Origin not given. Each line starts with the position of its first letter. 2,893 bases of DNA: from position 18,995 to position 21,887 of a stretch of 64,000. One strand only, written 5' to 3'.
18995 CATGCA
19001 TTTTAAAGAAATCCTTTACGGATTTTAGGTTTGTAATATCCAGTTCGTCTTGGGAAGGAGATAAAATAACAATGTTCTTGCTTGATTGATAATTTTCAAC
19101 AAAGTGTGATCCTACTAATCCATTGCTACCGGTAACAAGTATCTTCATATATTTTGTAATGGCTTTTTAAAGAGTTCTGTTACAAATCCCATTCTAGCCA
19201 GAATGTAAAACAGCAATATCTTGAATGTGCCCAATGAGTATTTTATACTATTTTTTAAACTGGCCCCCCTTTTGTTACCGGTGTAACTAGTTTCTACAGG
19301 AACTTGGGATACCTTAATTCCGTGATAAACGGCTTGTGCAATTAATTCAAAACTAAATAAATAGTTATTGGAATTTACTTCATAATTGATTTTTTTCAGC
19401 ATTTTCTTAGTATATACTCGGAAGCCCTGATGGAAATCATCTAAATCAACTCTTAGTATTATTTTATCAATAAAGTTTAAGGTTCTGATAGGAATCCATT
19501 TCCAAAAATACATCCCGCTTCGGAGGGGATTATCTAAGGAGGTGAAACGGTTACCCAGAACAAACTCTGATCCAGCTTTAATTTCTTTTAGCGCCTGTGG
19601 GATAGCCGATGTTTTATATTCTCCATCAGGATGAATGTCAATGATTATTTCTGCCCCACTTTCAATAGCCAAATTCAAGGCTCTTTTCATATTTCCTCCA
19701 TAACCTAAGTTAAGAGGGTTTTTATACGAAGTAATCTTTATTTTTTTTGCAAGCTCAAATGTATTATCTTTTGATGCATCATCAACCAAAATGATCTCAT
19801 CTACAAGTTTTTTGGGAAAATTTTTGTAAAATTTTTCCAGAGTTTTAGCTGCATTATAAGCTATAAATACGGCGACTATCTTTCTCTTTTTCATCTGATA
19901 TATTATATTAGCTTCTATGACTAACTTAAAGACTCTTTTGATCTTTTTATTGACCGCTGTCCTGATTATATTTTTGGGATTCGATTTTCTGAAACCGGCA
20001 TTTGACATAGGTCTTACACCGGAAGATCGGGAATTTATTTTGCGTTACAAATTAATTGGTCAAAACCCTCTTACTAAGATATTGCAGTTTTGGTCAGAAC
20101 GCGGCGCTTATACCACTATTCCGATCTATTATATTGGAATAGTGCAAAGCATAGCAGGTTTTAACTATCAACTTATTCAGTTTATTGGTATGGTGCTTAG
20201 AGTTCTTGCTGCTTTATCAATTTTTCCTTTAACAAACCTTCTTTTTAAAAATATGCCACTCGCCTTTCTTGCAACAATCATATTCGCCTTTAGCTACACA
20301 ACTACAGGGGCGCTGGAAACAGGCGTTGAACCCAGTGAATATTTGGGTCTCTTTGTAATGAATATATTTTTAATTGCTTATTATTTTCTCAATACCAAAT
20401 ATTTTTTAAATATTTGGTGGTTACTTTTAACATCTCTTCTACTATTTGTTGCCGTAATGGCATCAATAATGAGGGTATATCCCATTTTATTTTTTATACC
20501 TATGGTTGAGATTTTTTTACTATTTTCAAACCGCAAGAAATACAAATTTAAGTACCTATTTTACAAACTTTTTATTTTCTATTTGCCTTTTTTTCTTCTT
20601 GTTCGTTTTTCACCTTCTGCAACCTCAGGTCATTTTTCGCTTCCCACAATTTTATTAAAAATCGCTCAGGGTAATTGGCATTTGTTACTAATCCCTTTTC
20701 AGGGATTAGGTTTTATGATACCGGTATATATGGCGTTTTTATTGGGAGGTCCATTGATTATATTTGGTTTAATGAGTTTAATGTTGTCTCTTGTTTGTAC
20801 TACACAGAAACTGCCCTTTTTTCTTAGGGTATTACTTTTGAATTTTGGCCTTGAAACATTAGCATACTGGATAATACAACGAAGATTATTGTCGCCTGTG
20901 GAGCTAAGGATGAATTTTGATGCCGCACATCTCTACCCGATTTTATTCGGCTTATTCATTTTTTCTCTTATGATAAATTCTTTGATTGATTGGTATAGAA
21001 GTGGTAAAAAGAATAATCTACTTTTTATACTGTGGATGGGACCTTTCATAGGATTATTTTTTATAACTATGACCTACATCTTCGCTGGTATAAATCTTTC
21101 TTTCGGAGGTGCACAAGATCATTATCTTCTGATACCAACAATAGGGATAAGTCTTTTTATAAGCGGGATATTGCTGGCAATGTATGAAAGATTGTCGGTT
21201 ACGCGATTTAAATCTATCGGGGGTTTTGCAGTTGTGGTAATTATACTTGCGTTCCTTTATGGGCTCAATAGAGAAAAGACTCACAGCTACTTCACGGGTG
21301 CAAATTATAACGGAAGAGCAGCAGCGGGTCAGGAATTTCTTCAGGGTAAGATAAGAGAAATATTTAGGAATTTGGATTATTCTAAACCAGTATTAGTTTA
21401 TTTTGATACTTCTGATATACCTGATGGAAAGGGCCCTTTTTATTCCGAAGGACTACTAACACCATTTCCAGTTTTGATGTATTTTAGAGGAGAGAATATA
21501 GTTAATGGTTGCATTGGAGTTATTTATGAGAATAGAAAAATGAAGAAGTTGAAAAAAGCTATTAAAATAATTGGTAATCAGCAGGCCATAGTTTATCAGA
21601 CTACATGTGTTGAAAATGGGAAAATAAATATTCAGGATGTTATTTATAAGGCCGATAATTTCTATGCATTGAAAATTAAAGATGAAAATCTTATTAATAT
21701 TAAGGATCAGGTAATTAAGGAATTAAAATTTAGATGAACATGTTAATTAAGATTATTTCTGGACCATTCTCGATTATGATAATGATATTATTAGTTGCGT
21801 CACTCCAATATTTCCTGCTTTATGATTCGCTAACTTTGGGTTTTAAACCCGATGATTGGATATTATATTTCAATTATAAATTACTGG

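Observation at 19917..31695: Six-member paralogous family of DDW-motif polytopic membrane proteins, a candidate undescribed GT-C glycosyltransferase family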

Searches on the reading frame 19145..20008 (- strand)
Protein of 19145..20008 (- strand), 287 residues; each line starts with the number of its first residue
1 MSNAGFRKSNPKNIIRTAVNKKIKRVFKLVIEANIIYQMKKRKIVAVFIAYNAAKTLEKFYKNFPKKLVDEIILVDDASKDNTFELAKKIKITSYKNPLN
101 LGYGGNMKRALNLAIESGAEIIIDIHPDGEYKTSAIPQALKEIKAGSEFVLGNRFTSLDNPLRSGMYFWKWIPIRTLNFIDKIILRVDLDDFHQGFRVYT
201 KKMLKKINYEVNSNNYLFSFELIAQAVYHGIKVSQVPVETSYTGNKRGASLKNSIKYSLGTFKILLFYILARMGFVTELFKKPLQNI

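Call 12: search_protein_families(library=pfam, proteins=[window:19145-20008:-], max_evalue=0.001)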
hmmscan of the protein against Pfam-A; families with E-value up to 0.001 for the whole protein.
window:19145-20008:- (287 aa): 1 family
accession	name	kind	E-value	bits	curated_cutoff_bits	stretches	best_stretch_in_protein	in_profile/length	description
PF00535.33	Glycos_transf_2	-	1.7e-15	57.8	23.3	1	47-207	3-167/168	Glycosyl transferase family 2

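Call 38: search_solved_structures(query=window:19145-20008:-, max_evalue=0.001)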
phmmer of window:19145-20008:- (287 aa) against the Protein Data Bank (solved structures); distinct sequences matched with E-value up to 0.001: 1.
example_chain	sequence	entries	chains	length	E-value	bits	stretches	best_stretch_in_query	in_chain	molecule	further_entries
5mlz_A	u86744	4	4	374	4.1e-07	33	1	36-238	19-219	Dolichol monophosphate mannose synthase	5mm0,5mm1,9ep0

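Call 65: search_protein_families(library=ncbifam, proteins=[window:19145-20008:-], max_evalue=0.00001)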
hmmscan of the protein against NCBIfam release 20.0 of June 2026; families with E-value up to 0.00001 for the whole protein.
window:19145-20008:- (287 aa): 3 families
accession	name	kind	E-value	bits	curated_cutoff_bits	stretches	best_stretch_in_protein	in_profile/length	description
NF058614.1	PPMAGASynPpgS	equivalog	2.6e-19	69.6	370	1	47-255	5-213/226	polyprenyl-phospho-N-acetylgalactosaminyl synthase PpgS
TIGR04182.1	glyco_TIGR04182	equivalog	1.4e-15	57.5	325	1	46-241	3-191/293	S-layer glycoprotein N-glycosyltransferase AglJ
NF041391.1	DPhHxTase_Halo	equivalog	4.6e-11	42.1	375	1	71-240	26-183/213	dolichyl-phosphate hexose transferase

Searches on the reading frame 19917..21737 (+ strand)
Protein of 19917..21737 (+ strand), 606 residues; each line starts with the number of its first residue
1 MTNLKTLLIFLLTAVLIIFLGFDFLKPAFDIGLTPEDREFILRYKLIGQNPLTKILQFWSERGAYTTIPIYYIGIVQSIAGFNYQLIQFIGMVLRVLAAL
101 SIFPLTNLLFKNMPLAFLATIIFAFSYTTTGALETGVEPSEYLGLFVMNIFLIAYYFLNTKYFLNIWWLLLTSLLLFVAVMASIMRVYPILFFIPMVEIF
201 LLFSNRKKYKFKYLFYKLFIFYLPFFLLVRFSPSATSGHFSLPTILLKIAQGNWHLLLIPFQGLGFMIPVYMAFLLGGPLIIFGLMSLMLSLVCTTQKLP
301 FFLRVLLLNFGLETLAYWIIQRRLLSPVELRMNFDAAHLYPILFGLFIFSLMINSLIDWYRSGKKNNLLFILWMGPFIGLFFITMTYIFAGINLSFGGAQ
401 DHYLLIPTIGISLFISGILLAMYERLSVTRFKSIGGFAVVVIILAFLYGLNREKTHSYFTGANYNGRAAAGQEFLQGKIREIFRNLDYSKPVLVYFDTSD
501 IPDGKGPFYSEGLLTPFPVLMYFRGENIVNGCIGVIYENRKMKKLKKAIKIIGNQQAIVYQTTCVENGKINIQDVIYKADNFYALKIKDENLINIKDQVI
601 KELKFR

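Call 4: search_protein_families(library=pfam, proteins=[window:19917-21737:+], max_evalue=1)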
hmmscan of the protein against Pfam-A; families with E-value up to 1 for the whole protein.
window:19917-21737:+ (606 aa): 0 families

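Call 5: search_protein_families(library=ncbifam, proteins=[window:19917-21737:+], max_evalue=1)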
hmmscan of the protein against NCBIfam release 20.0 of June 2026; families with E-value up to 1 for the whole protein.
window:19917-21737:+ (606 aa): 0 families

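Call 7: search_solved_structures(query=A1, max_evalue=10, show_alignments=2)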
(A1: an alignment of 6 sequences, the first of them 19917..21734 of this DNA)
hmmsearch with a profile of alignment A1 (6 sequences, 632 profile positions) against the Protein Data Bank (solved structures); distinct sequences matched with E-value up to 10: 3.
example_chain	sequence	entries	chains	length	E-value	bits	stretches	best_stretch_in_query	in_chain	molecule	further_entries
3qd8_A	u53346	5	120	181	0.13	13.8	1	486-548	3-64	Probable bacterioferritin BfrB | Ferritin BfrB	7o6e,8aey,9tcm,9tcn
3oj5_A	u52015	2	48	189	0.14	13.6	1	486-547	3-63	Ferritin family protein | Probable bacterioferritin BfrB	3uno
9m8o_G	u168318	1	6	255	0.27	12.7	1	473-534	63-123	Gp15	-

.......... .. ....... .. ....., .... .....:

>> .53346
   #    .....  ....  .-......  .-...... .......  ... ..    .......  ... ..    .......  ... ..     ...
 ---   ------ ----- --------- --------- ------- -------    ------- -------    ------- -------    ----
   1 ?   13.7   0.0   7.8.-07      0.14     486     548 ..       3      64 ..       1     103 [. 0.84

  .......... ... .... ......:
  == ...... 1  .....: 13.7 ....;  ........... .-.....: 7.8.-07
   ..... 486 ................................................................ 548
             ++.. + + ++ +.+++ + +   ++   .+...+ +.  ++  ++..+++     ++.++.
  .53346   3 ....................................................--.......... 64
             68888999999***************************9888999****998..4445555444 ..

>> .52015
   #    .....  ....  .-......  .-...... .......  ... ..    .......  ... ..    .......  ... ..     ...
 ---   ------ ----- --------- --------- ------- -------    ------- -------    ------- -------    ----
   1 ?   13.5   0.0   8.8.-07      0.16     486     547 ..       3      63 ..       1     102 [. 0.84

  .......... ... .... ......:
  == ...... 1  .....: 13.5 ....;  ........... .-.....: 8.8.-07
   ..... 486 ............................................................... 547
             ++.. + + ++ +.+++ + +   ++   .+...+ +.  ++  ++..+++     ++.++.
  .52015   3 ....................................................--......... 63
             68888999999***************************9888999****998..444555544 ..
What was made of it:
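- On Oligosaccharyltransferase STT3/PglB/AglB (GT66): The profile has no hit to any OST chain in the PDB (call 7).
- Closest known: Gtr-type three-component O-antigen glucosylation. Different: No sequence model for Gtr*, ArnT or PMT detects these proteins (calls 4, 5, 7).
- Tried and rejected: A profile of the six against PDB sequences gave only spurious ferritin and Gp15 hits (E above 0.1, call 7).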
